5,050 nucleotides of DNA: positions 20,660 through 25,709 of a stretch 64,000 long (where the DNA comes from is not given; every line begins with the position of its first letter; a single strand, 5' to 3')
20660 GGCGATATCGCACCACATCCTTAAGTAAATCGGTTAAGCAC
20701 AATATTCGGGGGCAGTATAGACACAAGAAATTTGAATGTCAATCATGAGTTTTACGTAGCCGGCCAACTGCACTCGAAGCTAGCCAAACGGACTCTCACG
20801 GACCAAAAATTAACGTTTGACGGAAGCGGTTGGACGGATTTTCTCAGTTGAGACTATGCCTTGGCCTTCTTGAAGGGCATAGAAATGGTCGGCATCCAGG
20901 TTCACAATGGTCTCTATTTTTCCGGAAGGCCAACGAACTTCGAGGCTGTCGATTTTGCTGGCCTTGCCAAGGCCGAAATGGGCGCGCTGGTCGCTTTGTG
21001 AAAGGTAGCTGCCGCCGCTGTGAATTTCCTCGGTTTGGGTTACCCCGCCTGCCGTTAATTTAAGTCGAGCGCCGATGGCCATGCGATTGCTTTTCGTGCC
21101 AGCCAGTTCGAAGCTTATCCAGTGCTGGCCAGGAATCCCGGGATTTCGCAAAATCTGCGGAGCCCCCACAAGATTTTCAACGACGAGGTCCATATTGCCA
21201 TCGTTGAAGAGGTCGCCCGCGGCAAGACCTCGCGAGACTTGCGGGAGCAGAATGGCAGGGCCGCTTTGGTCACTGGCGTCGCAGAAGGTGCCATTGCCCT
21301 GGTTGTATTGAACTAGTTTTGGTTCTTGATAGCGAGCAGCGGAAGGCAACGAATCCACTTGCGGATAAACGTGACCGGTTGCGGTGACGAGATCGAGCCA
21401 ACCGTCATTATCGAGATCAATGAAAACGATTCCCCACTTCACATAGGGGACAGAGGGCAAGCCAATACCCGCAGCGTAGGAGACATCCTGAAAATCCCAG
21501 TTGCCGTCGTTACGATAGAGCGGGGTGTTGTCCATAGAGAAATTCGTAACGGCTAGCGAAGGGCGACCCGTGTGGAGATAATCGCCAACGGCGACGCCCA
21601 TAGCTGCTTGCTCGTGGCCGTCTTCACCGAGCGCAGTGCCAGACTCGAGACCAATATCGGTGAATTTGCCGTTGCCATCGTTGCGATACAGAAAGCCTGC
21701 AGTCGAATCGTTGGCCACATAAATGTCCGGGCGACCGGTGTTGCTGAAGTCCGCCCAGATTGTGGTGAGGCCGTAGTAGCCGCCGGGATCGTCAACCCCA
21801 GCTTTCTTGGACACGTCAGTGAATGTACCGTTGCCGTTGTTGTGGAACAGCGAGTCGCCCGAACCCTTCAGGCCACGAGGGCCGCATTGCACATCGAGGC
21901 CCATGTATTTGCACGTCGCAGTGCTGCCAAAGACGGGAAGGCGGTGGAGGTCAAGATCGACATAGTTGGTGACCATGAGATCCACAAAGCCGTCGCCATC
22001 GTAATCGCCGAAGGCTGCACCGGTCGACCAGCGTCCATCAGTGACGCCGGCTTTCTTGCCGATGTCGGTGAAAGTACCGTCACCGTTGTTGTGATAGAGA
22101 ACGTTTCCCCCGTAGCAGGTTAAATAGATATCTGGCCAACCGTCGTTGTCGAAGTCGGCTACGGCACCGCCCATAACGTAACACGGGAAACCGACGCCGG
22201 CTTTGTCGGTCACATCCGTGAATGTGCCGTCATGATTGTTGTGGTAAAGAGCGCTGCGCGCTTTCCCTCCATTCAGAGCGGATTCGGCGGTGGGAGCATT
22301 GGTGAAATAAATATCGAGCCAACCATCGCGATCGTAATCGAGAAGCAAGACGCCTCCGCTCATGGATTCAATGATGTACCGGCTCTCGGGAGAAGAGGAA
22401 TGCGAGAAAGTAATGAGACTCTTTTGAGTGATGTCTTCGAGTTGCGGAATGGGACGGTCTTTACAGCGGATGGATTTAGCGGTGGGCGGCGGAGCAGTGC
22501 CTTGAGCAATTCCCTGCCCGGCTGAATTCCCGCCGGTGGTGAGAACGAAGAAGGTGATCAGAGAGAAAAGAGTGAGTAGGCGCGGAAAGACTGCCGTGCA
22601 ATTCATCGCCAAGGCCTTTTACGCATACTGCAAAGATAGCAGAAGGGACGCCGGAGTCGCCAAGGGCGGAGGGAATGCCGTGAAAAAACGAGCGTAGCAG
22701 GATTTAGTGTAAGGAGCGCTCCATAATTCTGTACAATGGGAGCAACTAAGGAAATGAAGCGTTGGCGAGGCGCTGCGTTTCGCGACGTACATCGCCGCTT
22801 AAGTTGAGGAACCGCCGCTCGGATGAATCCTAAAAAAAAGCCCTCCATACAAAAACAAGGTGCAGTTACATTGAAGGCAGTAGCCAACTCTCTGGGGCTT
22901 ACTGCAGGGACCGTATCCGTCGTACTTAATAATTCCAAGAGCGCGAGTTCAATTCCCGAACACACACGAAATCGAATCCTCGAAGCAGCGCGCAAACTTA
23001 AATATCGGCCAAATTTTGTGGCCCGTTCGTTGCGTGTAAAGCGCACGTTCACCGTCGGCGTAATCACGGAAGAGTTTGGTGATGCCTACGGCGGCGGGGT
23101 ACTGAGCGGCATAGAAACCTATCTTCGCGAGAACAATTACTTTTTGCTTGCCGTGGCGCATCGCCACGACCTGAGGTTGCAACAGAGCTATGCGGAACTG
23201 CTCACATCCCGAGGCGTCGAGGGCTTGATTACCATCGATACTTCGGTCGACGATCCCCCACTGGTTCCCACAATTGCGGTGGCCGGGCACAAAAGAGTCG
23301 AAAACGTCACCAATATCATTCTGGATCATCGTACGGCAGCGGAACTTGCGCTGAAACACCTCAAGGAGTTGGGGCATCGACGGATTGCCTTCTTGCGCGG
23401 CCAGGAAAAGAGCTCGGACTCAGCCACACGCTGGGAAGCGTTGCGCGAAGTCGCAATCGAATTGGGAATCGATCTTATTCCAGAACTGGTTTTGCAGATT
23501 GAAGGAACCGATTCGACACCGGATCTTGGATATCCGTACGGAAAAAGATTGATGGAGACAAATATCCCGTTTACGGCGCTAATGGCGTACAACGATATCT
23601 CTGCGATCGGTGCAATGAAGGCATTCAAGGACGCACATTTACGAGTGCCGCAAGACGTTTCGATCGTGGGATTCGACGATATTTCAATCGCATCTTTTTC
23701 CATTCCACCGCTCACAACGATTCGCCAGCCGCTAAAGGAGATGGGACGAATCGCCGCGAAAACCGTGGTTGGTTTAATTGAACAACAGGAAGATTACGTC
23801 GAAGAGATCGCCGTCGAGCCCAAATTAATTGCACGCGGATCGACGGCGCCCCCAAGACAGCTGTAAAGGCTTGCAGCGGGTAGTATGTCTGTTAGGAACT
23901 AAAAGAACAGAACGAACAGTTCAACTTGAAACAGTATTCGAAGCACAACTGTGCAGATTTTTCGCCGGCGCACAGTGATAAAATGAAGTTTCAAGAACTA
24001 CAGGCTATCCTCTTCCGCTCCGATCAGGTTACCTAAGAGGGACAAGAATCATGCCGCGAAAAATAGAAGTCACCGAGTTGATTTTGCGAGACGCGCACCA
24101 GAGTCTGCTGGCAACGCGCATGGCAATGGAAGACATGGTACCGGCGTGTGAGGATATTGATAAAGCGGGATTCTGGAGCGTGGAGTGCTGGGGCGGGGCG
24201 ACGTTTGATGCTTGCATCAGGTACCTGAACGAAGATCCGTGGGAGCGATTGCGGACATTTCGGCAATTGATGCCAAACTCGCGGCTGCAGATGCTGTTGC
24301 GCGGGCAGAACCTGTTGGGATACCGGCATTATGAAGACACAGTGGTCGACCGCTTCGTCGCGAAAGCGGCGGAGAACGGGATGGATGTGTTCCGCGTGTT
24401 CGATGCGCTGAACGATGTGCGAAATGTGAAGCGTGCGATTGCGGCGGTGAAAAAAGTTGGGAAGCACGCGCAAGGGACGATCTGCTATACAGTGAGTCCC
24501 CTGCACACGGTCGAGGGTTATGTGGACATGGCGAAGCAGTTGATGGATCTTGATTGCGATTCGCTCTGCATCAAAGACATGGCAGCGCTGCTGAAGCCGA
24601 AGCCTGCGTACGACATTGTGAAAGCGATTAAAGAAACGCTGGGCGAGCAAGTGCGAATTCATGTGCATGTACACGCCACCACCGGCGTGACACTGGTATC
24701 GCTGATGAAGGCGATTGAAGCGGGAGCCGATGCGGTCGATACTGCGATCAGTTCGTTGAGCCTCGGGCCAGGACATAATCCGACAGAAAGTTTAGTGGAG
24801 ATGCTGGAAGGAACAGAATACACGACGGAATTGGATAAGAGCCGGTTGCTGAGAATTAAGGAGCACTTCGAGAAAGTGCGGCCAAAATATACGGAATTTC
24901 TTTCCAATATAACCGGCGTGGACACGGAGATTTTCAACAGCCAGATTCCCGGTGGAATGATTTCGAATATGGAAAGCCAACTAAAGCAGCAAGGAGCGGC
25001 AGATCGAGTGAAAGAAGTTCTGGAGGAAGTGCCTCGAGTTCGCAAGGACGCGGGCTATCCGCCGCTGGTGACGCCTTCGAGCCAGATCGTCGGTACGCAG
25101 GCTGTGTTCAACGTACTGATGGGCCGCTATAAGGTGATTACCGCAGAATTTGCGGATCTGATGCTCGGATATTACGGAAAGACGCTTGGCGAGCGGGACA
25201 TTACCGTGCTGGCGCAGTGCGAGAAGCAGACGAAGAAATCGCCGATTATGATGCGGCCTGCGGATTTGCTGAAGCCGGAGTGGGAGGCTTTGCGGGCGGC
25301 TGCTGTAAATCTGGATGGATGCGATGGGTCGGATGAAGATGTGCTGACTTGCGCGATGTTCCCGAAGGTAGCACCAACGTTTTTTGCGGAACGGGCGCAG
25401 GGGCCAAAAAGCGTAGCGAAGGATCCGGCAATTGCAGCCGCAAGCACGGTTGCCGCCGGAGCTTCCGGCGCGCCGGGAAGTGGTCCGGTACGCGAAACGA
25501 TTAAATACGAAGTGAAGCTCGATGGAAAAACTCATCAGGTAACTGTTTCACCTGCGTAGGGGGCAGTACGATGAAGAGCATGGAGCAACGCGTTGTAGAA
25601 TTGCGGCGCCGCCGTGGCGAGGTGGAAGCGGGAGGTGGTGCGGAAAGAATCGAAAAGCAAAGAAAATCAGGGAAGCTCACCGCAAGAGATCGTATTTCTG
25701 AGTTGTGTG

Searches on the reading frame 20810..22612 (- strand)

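Call 61: search_protein_families(library=pfam, proteins=[window:20810-22612:-], max_evalue=0.00001)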
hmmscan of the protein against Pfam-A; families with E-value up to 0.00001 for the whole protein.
window:20810-22612:- (600 aa): 3 families
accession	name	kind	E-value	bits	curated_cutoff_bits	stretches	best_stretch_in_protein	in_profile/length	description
PF13517.12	FG-GAP_3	-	2.4e-45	153.4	26.9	4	153-214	1-61/61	FG-GAP-like repeat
PF07593.17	UnbV_ASPIC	-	3e-23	81.9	23.4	1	512-578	1-67/68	ASPIC and UnbV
PF01839.29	FG-GAP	-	1.8e-08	34.5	22.1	0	199-217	5-23/37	FG-GAP repeat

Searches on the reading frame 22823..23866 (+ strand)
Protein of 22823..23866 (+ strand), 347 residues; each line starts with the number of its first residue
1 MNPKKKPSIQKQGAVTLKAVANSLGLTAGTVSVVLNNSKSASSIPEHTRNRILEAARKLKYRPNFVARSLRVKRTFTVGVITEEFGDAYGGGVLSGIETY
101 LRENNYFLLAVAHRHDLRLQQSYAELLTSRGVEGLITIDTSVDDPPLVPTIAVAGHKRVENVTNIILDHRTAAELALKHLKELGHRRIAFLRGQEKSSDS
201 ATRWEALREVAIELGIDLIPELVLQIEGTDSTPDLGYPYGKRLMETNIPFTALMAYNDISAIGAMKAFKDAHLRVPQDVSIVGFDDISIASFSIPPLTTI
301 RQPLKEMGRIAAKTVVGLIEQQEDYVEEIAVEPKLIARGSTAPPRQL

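Call 61: search_protein_families(library=pfam, proteins=[window:22823-23866:+], max_evalue=0.00001)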
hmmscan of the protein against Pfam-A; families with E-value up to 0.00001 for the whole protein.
window:22823-23866:+ (347 aa): 4 families
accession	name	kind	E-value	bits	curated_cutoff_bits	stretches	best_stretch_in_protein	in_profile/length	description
PF13377.12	Peripla_BP_3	-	1.7e-34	119.7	26.5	1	178-341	2-167/167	Periplasmic binding protein-like domain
PF00532.27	Peripla_BP_1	-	1.4e-17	64.5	22.2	1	78-334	4-276/281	Periplasmic binding proteins and sugar binding domain of LacI family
PF00356.27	LacI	-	4.6e-09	36.4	27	1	16-64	1-46/46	Bacterial regulatory proteins, lacI family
PF13407.12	Peripla_BP_4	-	4.8e-08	33.3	35.1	1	162-290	96-222/258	Periplasmic binding protein domain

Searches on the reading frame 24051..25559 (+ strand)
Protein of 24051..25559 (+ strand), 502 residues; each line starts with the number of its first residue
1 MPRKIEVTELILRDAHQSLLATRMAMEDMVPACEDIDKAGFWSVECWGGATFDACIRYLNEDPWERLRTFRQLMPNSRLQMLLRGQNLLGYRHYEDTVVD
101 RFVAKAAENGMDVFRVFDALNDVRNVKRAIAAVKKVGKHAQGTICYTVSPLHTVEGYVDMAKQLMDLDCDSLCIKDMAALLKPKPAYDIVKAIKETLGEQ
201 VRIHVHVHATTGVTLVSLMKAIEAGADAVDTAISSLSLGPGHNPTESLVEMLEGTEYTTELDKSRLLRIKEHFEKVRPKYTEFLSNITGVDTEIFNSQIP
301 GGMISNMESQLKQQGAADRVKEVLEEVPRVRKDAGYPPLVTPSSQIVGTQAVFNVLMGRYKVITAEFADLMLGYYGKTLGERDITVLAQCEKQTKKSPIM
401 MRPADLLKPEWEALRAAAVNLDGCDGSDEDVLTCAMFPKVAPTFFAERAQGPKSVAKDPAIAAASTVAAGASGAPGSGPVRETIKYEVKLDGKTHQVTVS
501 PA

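Call 61: search_protein_families(library=pfam, proteins=[window:24051-25559:+], max_evalue=0.00001)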
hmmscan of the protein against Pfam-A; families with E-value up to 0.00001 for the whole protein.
window:24051-25559:+ (502 aa): 2 families
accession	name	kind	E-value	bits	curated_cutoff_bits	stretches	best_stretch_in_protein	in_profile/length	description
PF02436.23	PYC_OADA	-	5.2e-50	170.4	27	1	294-466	1-183/201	Conserved carboxylase domain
PF00682.25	HMGL-like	-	1.2e-13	51.5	29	1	120-271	109-258/260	HMGL-like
